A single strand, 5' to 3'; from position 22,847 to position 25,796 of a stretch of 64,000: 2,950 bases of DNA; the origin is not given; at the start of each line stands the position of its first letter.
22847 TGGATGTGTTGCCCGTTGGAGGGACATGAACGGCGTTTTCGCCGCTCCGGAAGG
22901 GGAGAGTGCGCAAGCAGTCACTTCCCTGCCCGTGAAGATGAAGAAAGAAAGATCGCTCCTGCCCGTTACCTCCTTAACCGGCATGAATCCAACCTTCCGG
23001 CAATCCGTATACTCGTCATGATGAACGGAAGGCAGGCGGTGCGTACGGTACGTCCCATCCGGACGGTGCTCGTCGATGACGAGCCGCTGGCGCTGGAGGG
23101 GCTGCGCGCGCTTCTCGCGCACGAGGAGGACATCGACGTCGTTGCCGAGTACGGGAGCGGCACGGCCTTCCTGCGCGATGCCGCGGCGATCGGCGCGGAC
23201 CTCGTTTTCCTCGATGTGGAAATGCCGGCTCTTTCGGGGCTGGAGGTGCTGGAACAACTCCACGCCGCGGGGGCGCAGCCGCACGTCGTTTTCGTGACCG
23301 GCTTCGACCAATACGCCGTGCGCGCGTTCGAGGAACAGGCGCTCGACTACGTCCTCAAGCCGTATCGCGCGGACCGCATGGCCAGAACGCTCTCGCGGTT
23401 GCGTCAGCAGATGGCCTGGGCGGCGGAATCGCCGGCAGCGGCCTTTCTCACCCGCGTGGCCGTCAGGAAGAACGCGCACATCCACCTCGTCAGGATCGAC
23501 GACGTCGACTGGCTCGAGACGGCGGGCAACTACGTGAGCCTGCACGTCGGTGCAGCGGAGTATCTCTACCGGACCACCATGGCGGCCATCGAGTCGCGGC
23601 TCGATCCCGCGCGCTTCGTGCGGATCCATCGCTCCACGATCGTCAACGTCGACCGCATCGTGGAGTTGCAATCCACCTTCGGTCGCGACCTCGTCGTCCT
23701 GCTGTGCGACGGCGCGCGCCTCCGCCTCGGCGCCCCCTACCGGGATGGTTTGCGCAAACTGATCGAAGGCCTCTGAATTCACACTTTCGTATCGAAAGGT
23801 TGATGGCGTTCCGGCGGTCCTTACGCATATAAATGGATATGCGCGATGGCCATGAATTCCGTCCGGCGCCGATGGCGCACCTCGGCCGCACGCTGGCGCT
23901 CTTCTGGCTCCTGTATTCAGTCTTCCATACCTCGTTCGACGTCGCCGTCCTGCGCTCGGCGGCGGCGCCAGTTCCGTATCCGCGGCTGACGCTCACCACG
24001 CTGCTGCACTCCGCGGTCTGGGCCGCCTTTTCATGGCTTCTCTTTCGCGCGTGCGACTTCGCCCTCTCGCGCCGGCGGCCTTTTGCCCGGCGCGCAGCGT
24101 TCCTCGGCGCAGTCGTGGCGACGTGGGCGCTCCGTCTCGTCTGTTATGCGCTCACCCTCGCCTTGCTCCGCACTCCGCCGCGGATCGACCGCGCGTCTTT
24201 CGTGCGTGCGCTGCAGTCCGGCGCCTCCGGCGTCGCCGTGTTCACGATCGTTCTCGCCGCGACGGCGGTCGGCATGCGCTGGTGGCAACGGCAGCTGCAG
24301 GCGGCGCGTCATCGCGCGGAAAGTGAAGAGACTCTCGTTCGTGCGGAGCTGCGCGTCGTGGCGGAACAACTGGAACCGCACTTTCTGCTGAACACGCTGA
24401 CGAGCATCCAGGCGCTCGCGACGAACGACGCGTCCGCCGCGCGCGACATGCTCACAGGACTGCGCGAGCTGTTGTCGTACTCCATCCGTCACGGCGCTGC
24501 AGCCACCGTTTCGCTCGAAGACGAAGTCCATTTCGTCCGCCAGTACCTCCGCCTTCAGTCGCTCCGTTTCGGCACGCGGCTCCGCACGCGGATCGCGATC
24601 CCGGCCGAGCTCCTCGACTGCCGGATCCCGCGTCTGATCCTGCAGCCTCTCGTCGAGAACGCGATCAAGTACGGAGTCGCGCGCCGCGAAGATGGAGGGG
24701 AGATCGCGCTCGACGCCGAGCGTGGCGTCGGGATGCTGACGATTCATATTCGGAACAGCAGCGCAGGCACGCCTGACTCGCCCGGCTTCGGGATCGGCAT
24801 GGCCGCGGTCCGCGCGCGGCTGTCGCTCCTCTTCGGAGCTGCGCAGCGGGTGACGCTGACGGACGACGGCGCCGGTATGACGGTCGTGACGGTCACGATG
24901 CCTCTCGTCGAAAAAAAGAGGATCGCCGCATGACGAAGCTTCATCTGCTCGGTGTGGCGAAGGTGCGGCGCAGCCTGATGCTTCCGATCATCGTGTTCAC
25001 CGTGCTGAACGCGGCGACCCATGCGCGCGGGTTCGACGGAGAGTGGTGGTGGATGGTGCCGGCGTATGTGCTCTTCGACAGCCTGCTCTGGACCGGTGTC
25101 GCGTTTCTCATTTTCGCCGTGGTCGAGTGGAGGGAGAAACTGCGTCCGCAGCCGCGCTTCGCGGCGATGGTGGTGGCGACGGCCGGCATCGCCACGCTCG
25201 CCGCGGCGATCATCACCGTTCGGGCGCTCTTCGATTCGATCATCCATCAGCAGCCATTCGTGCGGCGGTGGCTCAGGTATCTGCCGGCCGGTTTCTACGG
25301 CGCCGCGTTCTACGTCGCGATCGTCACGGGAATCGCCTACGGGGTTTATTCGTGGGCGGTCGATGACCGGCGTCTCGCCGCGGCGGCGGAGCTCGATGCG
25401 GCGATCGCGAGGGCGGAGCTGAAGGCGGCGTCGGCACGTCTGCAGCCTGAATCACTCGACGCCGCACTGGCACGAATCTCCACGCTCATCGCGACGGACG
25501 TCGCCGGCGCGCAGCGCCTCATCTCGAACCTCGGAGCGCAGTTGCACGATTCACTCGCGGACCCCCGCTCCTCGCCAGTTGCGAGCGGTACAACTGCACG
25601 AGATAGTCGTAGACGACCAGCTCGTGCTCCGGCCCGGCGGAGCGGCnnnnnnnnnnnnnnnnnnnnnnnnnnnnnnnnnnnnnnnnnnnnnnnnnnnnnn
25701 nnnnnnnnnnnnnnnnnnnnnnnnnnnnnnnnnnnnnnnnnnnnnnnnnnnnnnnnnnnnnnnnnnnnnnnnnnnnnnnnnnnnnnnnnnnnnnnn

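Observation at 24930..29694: Decayed class I lanthipeptide cluster: intact lanB, lanC lacking its N-terminal half and fused to a C39 peptidase fragment; histidine-kinase paralog truncated at the other border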

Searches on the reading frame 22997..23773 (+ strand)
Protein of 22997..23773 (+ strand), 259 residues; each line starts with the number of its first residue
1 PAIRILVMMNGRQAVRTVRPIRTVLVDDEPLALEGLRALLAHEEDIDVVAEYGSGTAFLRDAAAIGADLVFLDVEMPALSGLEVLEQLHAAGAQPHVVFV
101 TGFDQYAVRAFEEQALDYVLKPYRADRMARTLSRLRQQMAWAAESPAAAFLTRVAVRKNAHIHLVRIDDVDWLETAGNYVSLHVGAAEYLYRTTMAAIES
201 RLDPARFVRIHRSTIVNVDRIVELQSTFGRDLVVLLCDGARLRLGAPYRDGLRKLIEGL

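Call 5: search_protein_families(library=pfam, proteins=[window:22997-23773:+], max_evalue=0.01)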
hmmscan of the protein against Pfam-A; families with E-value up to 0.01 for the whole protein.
window:22997-23773:+ (259 aa): 2 families
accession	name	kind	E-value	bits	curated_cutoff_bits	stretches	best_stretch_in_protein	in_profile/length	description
PF00072.30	Response_reg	-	3.5e-22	79.1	30.2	1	24-130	2-108/111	Response regulator receiver domain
PF04397.21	LytTR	-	4.4e-21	75.4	22.6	1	161-256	2-97/98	LytTr DNA-binding domain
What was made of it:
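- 23018..23776 (+): LytTR-type response regulator (252 aa), intact. Pfam Response_reg plus LytTR (call 5).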

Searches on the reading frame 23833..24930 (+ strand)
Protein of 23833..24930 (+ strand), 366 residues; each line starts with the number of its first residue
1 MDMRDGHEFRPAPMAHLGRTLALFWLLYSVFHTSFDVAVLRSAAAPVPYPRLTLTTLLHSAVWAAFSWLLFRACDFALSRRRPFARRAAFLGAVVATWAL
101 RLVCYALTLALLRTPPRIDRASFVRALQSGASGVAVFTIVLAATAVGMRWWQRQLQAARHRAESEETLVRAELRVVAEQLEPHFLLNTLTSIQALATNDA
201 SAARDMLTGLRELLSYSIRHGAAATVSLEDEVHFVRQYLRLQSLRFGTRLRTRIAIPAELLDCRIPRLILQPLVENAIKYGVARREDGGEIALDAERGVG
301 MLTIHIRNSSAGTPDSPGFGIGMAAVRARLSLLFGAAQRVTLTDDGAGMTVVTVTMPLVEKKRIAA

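Call 5: search_protein_families(library=pfam, proteins=[window:23833-24930:+], max_evalue=0.01)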
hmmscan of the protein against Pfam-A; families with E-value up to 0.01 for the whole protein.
window:23833-24930:+ (366 aa): 3 families
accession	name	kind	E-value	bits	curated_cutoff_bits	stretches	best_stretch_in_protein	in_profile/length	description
PF06580.19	His_kinase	-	1.2e-21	77.2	25.2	1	171-250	1-81/81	Histidine kinase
PF02518.31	HATPase_c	-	2.9e-07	31.3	26.4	1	267-358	7-109/111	Histidine kinase-, DNA gyrase B-, and HSP90-like ATPase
PF02417.20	Chromate_transp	-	0.0023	18.4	28.6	1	88-149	68-129/166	Chromate transporter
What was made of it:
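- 23833..24933 (+): LytS-type histidine kinase (366 aa), intact. Pfam His_kinase 1.2e-21 plus HATPase_c 2.9e-7 (call 5).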

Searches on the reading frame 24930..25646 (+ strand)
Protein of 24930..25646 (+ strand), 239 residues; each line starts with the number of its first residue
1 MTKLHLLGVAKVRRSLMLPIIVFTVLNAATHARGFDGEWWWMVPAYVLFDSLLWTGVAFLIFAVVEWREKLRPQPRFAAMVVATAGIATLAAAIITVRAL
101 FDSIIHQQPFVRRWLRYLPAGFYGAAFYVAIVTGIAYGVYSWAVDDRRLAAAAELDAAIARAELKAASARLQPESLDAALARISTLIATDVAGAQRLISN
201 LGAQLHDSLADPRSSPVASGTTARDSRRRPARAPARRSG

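Call 5: search_protein_families(library=pfam, proteins=[window:24930-25646:+], max_evalue=0.01)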
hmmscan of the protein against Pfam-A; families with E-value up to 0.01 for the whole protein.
window:24930-25646:+ (239 aa): 0 families

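Call 44: search_protein_families(library=ncbifam, proteins=[window:24930-25646:+], max_evalue=0.001)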
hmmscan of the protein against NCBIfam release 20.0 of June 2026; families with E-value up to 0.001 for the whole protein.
window:24930-25646:+ (239 aa): 0 families
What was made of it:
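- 24930..25649 (+): Conserved kinase-like membrane protein (239 aa). It is a paralog of the transmembrane and dimerisation region of the adjacent kinase. It has no ATPase domain, and Glu replaces the phospho-accepting His (LQPESL versus LEPHFL). It is not truncated. No Pfam or NCBIfam hit (calls 5, 44).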
